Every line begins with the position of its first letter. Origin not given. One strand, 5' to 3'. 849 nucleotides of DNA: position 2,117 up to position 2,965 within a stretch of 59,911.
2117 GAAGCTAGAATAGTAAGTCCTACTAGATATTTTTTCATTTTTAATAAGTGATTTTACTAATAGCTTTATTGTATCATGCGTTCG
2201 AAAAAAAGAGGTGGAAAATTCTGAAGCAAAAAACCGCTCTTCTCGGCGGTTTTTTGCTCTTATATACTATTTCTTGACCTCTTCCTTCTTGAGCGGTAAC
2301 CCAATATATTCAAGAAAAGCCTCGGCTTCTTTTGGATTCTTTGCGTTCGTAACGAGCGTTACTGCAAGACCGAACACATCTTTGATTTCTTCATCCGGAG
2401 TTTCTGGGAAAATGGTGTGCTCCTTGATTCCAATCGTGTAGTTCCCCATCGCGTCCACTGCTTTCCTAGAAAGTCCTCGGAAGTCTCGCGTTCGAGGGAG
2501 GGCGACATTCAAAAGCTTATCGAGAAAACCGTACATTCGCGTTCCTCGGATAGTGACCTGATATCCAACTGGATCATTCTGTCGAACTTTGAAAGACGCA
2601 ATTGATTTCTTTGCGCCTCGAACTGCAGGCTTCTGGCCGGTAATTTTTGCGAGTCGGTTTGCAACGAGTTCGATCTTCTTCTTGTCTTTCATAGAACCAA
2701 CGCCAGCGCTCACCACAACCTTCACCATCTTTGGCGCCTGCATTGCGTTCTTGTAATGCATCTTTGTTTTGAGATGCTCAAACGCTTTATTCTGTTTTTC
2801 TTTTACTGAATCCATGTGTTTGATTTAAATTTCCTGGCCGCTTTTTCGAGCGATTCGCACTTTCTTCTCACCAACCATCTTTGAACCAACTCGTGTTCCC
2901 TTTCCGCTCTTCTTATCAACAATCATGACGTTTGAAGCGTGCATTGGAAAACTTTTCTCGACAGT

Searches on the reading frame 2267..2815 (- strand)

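Call 58: search_protein_families(library=pfam, proteins=[window:2267-2815:-], max_evalue=0.001)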
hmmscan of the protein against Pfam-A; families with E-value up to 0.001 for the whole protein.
window:2267-2815:- (182 aa): 2 families
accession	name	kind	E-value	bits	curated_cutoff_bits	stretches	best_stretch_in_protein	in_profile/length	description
PF00673.26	Ribosomal_L5_C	-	2.6e-29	101.6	27.8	1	82-174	1-93/94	ribosomal L5P family C-terminus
PF00281.24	Ribosomal_L5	-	6e-18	65.3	34.9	1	23-78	1-57/57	Ribosomal protein L5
